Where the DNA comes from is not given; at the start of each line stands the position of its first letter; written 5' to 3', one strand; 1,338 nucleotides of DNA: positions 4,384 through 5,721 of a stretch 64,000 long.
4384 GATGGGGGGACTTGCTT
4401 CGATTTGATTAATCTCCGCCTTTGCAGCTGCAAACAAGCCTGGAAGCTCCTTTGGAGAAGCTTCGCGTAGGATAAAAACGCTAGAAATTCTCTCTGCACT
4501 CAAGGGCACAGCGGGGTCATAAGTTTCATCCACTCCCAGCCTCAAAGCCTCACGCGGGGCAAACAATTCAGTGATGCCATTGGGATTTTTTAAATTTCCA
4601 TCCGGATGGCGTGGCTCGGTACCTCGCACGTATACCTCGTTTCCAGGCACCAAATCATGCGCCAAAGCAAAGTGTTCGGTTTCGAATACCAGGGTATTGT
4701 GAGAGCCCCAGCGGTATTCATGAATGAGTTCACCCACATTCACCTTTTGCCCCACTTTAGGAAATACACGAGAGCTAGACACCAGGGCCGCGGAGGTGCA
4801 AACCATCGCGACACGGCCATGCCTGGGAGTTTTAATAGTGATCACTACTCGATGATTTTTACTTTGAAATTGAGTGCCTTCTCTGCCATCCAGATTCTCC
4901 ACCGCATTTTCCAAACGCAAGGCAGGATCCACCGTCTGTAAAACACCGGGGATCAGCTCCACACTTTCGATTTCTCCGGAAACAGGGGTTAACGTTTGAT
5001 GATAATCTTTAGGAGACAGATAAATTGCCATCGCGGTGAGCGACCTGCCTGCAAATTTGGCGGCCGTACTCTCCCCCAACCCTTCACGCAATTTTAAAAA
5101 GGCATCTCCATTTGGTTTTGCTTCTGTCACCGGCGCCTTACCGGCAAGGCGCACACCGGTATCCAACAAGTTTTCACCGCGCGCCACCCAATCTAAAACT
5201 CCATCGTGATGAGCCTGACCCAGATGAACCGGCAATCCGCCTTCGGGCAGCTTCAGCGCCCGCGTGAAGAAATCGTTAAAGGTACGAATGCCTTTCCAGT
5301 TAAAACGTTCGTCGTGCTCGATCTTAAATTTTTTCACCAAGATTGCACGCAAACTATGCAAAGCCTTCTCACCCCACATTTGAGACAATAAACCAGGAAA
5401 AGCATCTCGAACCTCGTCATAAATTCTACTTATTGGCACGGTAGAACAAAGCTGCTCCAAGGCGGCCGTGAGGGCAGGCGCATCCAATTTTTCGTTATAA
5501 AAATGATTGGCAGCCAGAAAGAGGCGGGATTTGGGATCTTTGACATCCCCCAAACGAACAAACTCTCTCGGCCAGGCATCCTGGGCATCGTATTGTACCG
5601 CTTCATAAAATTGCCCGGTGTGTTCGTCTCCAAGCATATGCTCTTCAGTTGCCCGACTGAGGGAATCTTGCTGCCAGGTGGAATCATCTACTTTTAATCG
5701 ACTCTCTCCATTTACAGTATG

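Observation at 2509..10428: Giant 2639-aa membrane protein with an embedded phosphatidylserine-decarboxylase (PSD) domain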

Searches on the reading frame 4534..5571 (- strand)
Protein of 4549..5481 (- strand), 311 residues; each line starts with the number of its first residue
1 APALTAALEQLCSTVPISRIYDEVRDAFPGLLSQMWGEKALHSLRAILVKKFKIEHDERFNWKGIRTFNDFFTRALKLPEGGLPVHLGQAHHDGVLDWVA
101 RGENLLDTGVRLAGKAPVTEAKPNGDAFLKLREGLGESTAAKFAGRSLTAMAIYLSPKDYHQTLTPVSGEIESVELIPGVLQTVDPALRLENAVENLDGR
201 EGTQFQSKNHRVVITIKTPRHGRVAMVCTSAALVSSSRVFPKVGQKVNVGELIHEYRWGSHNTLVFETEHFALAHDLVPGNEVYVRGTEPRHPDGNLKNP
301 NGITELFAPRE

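Call 24: search_solved_structures(query=window:4549-5481:-, max_evalue=1, show_alignments=3)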
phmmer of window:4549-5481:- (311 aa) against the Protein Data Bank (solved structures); distinct sequences matched with E-value up to 1: 4.
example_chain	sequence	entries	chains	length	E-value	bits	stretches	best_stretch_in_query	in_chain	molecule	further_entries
7cnw_A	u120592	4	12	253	0.00025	23.4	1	49-234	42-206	Phosphatidylserine decarboxylase beta chain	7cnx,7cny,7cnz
6l06_A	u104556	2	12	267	0.0003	23.1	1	49-234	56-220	Phosphatidylserine decarboxylase beta chain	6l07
9me6_J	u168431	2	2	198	0.48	12.6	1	95-159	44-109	mAb21 Heavy Chain Fragment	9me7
4uom_H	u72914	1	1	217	0.79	11.9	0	108-154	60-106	FAB FRAGMENT HEAVY CHAIN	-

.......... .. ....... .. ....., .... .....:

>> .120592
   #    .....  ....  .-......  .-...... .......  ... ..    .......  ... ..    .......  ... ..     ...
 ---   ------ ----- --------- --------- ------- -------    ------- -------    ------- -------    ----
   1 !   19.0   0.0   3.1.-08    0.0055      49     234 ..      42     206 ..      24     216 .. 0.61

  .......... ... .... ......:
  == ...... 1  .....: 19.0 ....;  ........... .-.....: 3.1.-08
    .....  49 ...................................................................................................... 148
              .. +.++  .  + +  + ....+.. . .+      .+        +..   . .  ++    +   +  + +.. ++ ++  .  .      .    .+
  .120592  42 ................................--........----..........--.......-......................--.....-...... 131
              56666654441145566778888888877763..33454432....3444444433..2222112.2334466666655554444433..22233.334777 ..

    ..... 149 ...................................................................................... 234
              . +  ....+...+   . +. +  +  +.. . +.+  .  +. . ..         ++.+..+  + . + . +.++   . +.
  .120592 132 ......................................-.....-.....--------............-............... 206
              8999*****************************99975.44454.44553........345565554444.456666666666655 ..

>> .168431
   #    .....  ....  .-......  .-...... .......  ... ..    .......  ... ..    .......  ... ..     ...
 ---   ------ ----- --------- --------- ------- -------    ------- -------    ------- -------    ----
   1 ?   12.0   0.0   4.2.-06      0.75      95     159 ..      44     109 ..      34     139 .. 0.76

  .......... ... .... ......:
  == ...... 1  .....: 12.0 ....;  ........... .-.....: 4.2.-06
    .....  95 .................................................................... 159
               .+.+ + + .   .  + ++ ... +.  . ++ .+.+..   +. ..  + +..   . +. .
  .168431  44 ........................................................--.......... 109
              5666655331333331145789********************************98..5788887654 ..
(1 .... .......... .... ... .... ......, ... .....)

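Call 32: find_homologous_proteins(query=window:4549-5481:-, max_evalue=0.001)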
Query window:4549-5481:- (311 aa): 75 proteins with E <= 0.001 among 3059 candidates.
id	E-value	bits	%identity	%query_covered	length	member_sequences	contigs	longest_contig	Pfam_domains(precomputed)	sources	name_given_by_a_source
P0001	6.5e-8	50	30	77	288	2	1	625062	PF02666.21,PF27523.1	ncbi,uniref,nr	ncbi:archaetidylserine decarboxylase [Alteromonas gilva]|uniref:Phosphatidylserine decarboxylase pro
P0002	8.3e-8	50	36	57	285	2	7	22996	PF02666.21,PF27523.1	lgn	-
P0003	1.8e-7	49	30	78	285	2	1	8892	PF02666.21,PF27523.1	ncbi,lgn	-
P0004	2.5e-7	48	32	66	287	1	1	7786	PF02666.21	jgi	jgi:phosphatidylserine decarboxylase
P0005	4.7e-7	47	31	73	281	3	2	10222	PF02666.21,PF27523.1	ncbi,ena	-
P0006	7.6e-7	47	34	70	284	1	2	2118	PF02666.21,PF27523.1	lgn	-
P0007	1.1e-6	46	32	62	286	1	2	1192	PF02666.21,PF27523.1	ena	-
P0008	1.2e-6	46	33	61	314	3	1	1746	PF02666.21,PF27523.1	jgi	-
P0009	1.3e-6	46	34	56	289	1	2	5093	PF02666.21,PF27523.1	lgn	-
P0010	2.2e-6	45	31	65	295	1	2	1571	PF02666.21,PF27523.1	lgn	-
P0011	4.0e-6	44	29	71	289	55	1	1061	PF02666.21,PF27523.1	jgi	jgi:phosphatidylserine decarboxylase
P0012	6.1e-6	44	28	77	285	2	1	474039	PF02666.21,PF27523.1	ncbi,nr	ncbi:phosphatidylserine decarboxylase [Reinekea forsetii]|nr:phosphatidylserine decarboxylase [Reine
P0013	9.3e-6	43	32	70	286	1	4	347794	PF02666.21,PF27523.1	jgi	jgi:phosphatidylserine decarboxylase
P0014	1.2e-5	43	27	76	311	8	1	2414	PF02666.21,PF27523.1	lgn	-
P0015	1.6e-5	42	31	70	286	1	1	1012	PF02666.21,PF27523.1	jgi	jgi:phosphatidylserine decarboxylase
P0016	1.7e-5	42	32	59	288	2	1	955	PF02666.21,PF27523.1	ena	-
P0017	2.1e-5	42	30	61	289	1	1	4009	PF02666.21,PF27523.1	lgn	-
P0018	2.4e-5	42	29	70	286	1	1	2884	PF02666.21,PF27523.1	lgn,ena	-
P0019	2.6e-5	42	31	70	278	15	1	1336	PF02666.21,PF27523.1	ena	-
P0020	2.7e-5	41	30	61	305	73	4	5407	PF02666.21,PF27523.1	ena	-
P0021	3.4e-5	41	30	69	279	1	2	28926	PF02666.21,PF27523.1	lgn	-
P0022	3.9e-5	41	44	26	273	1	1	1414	PF02666.21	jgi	jgi:phosphatidylserine decarboxylase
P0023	4.3e-5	41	30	63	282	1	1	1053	PF02666.21,PF27523.1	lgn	-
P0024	4.4e-5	41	27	79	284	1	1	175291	PF02666.21,PF27523.1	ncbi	ncbi:MAG: archaetidylserine decarboxylase [Saccharospirillum sp.]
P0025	4.5e-5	41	29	61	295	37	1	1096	PF02666.21,PF27523.1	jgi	jgi:phosphatidylserine decarboxylase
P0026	5.0e-5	41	36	45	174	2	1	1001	PF02666.21,PF27523.1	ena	-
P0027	5.3e-5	40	27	73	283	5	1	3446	PF02666.21,PF27523.1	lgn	-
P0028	5.9e-5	40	26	84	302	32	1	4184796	PF02666.21,PF27523.1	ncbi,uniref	ncbi:archaetidylserine decarboxylase [Cobetia marina]|uniref:archaetidylserine decarboxylase n=1 Tax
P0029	6.1e-5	40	29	69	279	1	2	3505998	PF02666.21,PF27523.1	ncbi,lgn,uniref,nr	ncbi:phosphatidylserine decarboxylase [Bermanella marisrubri]|uniref:Phosphatidylserine decarboxylas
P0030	6.3e-5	40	30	63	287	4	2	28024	PF02666.21,PF27523.1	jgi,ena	-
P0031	6.5e-5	40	31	61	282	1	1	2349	PF02666.21,PF27523.1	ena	-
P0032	6.7e-5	40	28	73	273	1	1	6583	PF02666.21,PF27523.1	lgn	-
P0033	6.9e-5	40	29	61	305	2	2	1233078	PF02666.21,PF27523.1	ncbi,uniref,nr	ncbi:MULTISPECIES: archaetidylserine decarboxylase [unclassified Cobetia]|uniref:archaetidylserine d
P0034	7.8e-5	40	29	76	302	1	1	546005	PF02666.21,PF27523.1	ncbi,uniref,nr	ncbi:archaetidylserine decarboxylase [Cobetia sp. 10Alg 146]|uniref:archaetidylserine decarboxylase 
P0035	7.8e-5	40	28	69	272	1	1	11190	PF02666.21,PF27523.1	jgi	-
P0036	8.6e-5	40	28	69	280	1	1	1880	PF02666.21,PF27523.1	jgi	-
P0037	8.6e-5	40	28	69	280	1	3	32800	PF02666.21,PF27523.1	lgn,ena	-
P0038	8.6e-5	40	29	66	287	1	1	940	PF02666.21,PF27523.1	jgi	jgi:phosphatidylserine decarboxylase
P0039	9.3e-5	40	29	61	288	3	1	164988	PF02666.21,PF27523.1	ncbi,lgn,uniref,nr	ncbi:phosphatidylserine decarboxylase [Nitrosospira sp. Nl5]|uniref:archaetidylserine decarboxylase 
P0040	9.9e-5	40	31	66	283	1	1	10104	PF02666.21,PF27523.1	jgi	jgi:phosphatidylserine decarboxylase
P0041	1.1e-4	39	31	70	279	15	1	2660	PF02666.21,PF27523.1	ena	-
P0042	1.5e-4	39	29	67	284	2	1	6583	PF02666.21,PF27523.1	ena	-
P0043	1.7e-4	39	30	61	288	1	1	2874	PF02666.21,PF27523.1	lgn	-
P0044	1.8e-4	39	30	61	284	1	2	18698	PF02666.21,PF27523.1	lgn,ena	-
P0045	2.0e-4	39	30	61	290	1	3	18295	PF02666.21,PF27523.1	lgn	-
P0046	2.1e-4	38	31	66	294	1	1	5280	PF02666.21,PF27523.1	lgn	-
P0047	2.3e-4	38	30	72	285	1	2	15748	PF02666.21,PF27523.1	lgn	-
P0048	2.4e-4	38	26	75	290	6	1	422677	PF02666.21,PF27523.1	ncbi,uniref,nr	ncbi:archaetidylserine decarboxylase [uncultured Microbulbifer sp.]|uniref:archaetidylserine decarbo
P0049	2.7e-4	38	27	80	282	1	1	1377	PF02666.21,PF27523.1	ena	-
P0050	2.9e-4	38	30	66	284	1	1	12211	PF02666.21,PF27523.1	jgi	-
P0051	2.9e-4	38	32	56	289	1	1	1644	PF02666.21,PF27523.1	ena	-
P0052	3.0e-4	38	27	69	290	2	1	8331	PF02666.21,PF27523.1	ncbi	-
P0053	3.0e-4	38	27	71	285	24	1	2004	PF02666.21,PF27523.1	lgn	-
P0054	3.3e-4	38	28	83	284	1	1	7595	PF02666.21,PF27523.1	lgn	-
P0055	3.4e-4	38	33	65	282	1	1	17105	PF02666.21,PF27523.1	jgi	jgi:phosphatidylserine decarboxylase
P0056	3.6e-4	38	31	61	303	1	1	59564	PF02666.21,PF27523.1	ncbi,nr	ncbi:MAG: phosphatidylserine decarboxylase [Comamonadaceae bacterium]|nr:MAG: phosphatidylserine dec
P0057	3.7e-4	38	30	66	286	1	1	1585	PF02666.21,PF27523.1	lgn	-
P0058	4.0e-4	38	26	68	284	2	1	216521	PF02666.21,PF27523.1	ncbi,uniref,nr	ncbi:archaetidylserine decarboxylase [Gilvimarinus xylanilyticus]|uniref:Phosphatidylserine decarbox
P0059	4.2e-4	38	27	75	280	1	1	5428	PF02666.21,PF27523.1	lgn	-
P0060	4.4e-4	37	29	70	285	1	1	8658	PF02666.21,PF27523.1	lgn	-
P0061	4.7e-4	37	31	61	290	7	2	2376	PF02666.21,PF27523.1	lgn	-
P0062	5.1e-4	37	31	61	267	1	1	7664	PF02666.21,PF27523.1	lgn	-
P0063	5.3e-4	37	27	69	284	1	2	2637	PF02666.21,PF27523.1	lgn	-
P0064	5.4e-4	37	27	69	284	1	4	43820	PF02666.21,PF27523.1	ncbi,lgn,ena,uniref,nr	ncbi:archaetidylserine decarboxylase [Polaromonas sp. UBA4122]|uniref:archaetidylserine decarboxylas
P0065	5.4e-4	37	27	69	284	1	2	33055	PF02666.21,PF27523.1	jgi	-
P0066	6.0e-4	37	31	61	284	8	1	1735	PF02666.21,PF27523.1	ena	-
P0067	6.0e-4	37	26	80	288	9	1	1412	PF02666.21,PF27523.1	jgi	jgi:phosphatidylserine decarboxylase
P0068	6.4e-4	37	30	61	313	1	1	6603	PF02666.21,PF27523.1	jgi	-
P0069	6.5e-4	37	29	66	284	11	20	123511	PF02666.21,PF27523.1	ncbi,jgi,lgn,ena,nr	ncbi:MAG: phosphatidylserine decarboxylase [Gammaproteobacteria bacterium]|jgi:phosphatidylserine de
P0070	6.7e-4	37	32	55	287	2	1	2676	PF02666.21,PF27523.1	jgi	jgi:phosphatidylserine decarboxylase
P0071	6.8e-4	37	30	62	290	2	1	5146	PF02666.21,PF27523.1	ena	-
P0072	8.0e-4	37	29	69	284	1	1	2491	PF02666.21,PF27523.1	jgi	jgi:phosphatidylserine decarboxylase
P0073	8.3e-4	37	30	61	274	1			PF02666.21,PF27523.1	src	-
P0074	8.6e-4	36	27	76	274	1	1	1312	PF02666.21,PF27523.1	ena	-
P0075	9.6e-4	36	29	70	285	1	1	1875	PF02666.21,PF27523.1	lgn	-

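Call 45: find_related_loci(query=A2, collection=genome_contigs, flank=10000)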
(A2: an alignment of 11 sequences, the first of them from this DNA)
Query A2 (346 aa) in genome_contigs; peptide patterns used: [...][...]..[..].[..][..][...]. (x = any residue, [..] = any of these).
600 stretches matched a pattern (row limit reached: there are more); 564 encode a relative of the query (tblastn E <= 1e-3); the best 80 are kept; 80 distinct loci.
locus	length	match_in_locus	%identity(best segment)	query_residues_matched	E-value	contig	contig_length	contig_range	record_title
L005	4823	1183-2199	49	1-344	3e-95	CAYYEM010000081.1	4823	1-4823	MAG TPA_asm: uncultured Pseudomonadota bacterium isolate binchicken_co105_427 genome assembly, contig: NODE_24012_length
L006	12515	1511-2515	46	1-343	4e-87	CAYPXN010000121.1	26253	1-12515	MAG TPA_asm: uncultured Pseudomonadota bacterium isolate SRP135725_co2_484 genome assembly, contig: k141_380284, whole g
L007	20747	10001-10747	32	46-313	2e-26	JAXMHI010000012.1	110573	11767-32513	MAG: bacterium isolate STL-UBA2 C4.194.fa-12, whole genome shotgun sequence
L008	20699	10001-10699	30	77-329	1e-18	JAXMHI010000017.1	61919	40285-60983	MAG: bacterium isolate STL-UBA2 C4.194.fa-17, whole genome shotgun sequence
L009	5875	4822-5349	28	118-310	5e-17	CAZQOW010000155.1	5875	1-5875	MAG TPA_asm: uncultured Pseudomonadota bacterium isolate SRP298887_co1_334 genome assembly, contig: NODE_16938_length_58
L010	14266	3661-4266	30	35-264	1e-15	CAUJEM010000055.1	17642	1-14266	MAG: Myxococcota bacterium isolate KLAP139 genome assembly, contig: KLAP139_497067, whole genome shotgun sequence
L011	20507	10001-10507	33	94-285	1e-14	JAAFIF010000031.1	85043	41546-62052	MAG: Myxococcales bacterium isolate bin23.maxbin.ball.042 WN_Myxococcales_1_scaffold_206, whole genome shotgun sequence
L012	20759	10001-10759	27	30-297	2e-14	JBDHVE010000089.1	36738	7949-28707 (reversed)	MAG: Polyangiaceae bacterium isolate AS-MESO-3CA.120 NODE_4609_length_36738_cov_5.344944, whole genome shotgun sequence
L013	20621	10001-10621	29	33-264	2e-14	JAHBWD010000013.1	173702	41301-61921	MAG: Labilithrix sp. isolate ACE_MYX8 MYX8_13, whole genome shotgun sequence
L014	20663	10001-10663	28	33-281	3e-14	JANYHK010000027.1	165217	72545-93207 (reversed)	MAG: Myxococcales bacterium isolate GL140_1_metabinner_44 GL140_1_k141_1967242, whole genome shotgun sequence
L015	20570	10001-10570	31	74-287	4e-14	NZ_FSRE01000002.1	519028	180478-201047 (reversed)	Sulfurivirga caldicuralii strain DSM 17737, whole genome shotgun sequence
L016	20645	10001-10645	28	7-249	7e-14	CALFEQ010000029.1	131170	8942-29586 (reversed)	MAG TPA_asm: uncultured Myxococcales bacterium isolate SRR5251193_bin.130_CONCOCT_v1.1_MAG genome assembly, contig: ERZ7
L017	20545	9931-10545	28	33-264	1e-13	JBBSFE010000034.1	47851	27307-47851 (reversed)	MAG: Polyangiales bacterium isolate LS1_sbin.79 LS1_sbin.79_K_918692_L_47851_cov_13.4158, whole genome shotgun sequence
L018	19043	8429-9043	29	33-264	1e-13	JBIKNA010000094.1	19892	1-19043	MAG: Polyangiaceae bacterium isolate ME2014-09-17_3300042434_group5_bin80 Rohwer_bin1490_scaffold_1052_c1, whole genome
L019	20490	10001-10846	27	17-297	1e-13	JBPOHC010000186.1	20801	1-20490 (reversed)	MAG: Myxococcota bacterium isolate MAG_1 c_000000107307, whole genome shotgun sequence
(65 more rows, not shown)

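Call 58: predict_structure(alignment_id=A3)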
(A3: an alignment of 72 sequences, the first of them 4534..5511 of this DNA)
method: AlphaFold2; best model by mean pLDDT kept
length: 326 residues; sequences in the alignment: 72
mean_pLDDT: 65.6   pTM: 0.69
mean pLDDT of the five models: 65.6, 63.6, 63.4, 61.7, 60.7
residues with pLDDT >= 90: 33; 70-90: 104; 50-70: 110; < 50: 79
segments of 3 or more residues with pLDDT < 50: 1-6, 87-89, 92-102, 117-133, 202-211, 295-326
pLDDT, mean of each block of 10 residues (from residue 1): 50 67 65 64 66 76 62 63 54 43 70 58 34 56 84 88 72 85 90 63 43 64 93 91 68 91 76 89 75 48 38 33 34
secondary structure, 60 per line:
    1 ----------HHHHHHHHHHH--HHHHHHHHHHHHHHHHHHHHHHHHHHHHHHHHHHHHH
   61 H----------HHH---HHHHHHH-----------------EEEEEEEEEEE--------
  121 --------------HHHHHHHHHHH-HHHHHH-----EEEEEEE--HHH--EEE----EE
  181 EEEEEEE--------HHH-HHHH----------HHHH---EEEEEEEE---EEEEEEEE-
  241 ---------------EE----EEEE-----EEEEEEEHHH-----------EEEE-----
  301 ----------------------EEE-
elements in order: H11-21 H24-61 H78-84 E102-112 H135-145 H147-152 E158-164 E172-174 E179-187 H200-203 H214-217 E221-228 E232-239 E262-265 E271-277 E292-295 E323-325

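Call 61: fold_search(model_id=the predicted structure, library=pdb)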
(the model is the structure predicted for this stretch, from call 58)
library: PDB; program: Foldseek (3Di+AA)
matches with E <= 10: 462; with E <= 0.001: 5
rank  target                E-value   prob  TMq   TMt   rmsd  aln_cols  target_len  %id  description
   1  8zia_A                9.7e-07  1.00  0.43  0.41   7.0       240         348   18  The L-tryptophan specific decarboxylase PsiD(50-439) in complex with tryptamine (released 2025-04-02)
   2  8x4q_C                1.4e-06  1.00  0.43  0.41   7.1       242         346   17  Apo structure of L-tryptophan specific decarboxylase PsiD (released 2024-11-20)
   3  8x4q_E                1.5e-06  1.00  0.42  0.40   7.0       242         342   17  Apo structure of L-tryptophan specific decarboxylase PsiD (released 2024-11-20)
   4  8x4q_A                2.2e-06  1.00  0.42  0.40   7.0       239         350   18  Apo structure of L-tryptophan specific decarboxylase PsiD (released 2024-11-20)
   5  8x4q_K                3.7e-06  1.00  0.42  0.40   7.5       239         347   18  Apo structure of L-tryptophan specific decarboxylase PsiD (released 2024-11-20)
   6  5gt1                  1.6e-02  1.00  0.21  0.41   5.2       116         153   12  crystal structure of cbpa from L. salivarius REN (released 2017-07-19)
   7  1j3p_A                3.1e-02  0.15  0.13  0.19  14.3       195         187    9  Crystal structure of Thermococcus litoralis phosphoglucose isomerase (released 2004-02-24)
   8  1x82                  3.2e-02  0.12  0.13  0.18  13.8       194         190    8  CRYSTAL STRUCTURE OF PHOSPHOGLUCOSE ISOMERASE FROM PYROCOCCUS FURIOSUS WITH BOUND 5-phospho-D-arabinonate (released 2004-10-12)
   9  1x7n                  4.3e-02  0.10  0.12  0.18  13.9       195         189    7  The crystal structure of Pyrococcus furiosus phosphoglucose isomerase with bound 5-phospho-D-arabinonate and Manganese (released 2004-10-12)
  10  7eyj                  5.8e-02  0.28  0.08  0.26  10.5        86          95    9  Crystal structure of Escherichia coli ppnP (released 2022-02-09)
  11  4lul_A                5.8e-02  0.09  0.13  0.18  14.0       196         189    8  The crystal structure of the P132A, Y133D mutant of Pyrococcus furiosus phosphoglucose isomerase in complex with manga (released 2014-07-30)
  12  4lum_A                6.9e-02  0.11  0.12  0.18  14.6       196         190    8  The crystal structure of the P132V mutant of Pyrococcus furiosus phosphoglucose isomerase in complex with manganese an (released 2014-07-30)
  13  8s0u_A                7.4e-02  0.93  0.19  0.24   4.4       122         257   10  Structure of the LytM domain of PrgK from E. faecalis (released 2024-02-28)
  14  6jmy                  8.3e-02  0.72  0.15  0.18   7.0       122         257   14  Structure of wild type closed form of peptidoglycan peptidase (released 2020-01-15)
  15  4luk                  9.9e-02  0.08  0.13  0.18  13.9       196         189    8  The crystal structure of the P132A, Y133G mutant of Pyrococcus furiosus phosphoglucose isomerase in complex with mangane (released 2014-07-30)
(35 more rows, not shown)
